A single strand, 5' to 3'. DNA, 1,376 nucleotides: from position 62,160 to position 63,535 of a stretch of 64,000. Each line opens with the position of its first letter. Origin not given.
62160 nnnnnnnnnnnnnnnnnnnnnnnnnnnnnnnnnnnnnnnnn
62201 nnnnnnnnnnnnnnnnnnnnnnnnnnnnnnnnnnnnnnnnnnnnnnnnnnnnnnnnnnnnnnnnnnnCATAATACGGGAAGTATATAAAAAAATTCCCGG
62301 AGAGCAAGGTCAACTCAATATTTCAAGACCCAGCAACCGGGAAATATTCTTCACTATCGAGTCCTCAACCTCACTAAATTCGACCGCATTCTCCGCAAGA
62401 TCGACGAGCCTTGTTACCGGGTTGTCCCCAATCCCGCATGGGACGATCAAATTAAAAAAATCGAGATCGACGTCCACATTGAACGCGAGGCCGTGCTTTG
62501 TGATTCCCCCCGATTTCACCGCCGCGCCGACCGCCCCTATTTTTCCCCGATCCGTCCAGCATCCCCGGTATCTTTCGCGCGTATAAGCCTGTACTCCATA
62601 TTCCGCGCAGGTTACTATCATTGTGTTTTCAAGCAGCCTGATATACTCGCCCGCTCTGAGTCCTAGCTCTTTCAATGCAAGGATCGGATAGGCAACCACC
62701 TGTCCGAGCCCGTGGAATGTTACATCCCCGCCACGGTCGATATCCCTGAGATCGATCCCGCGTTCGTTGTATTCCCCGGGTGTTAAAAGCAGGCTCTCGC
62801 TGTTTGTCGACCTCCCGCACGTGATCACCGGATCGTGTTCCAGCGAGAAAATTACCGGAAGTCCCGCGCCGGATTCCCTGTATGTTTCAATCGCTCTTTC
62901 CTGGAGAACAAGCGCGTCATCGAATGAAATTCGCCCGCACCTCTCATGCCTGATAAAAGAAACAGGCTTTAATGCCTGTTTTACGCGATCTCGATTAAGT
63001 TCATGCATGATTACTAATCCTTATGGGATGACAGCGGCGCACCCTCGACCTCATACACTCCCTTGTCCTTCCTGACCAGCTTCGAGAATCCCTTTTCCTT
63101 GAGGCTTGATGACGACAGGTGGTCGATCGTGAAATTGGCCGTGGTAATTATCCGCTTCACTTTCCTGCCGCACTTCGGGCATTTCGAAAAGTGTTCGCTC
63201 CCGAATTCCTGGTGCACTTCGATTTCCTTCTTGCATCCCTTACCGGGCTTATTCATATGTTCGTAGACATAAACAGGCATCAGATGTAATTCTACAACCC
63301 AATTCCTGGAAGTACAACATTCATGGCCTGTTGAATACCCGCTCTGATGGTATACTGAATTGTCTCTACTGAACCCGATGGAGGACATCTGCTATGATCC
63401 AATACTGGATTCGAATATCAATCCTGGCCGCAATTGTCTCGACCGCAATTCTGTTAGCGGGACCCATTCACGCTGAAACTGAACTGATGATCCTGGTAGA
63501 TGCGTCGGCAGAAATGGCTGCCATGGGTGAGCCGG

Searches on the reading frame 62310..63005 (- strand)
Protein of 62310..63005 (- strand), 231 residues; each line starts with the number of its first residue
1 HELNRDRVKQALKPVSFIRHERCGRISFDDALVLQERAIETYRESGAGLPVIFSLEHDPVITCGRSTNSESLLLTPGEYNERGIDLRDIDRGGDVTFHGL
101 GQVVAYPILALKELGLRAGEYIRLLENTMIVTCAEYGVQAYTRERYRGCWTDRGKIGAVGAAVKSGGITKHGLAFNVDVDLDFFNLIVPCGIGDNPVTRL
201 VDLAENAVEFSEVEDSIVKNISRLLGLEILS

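Call 22: search_protein_families(library=pfam, proteins=[window:62310-63005:-], max_evalue=0.01)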
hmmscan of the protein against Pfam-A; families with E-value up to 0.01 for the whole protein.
window:62310-63005:- (231 aa): 1 family
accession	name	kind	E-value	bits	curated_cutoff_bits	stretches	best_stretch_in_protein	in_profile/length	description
PF21948.1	LplA-B_cat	-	3.9e-35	122.1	27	1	31-221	5-199/200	Lipoyl protein ligase A/B catalytic domain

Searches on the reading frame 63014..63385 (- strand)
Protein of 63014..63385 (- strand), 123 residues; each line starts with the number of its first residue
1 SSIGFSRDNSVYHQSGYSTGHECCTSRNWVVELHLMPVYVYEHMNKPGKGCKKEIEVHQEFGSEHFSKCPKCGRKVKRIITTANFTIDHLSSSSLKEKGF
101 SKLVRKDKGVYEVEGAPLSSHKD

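Call 22: search_protein_families(library=pfam, proteins=[window:63014-63385:-], max_evalue=0.01)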
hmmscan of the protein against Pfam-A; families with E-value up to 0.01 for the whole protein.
window:63014-63385:- (123 aa): 1 family
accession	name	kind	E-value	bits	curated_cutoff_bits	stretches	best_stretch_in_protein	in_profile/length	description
PF09723.15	Zn_ribbon_8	-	1.4e-06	28.7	34.4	1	36-80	1-41/41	Zinc ribbon domain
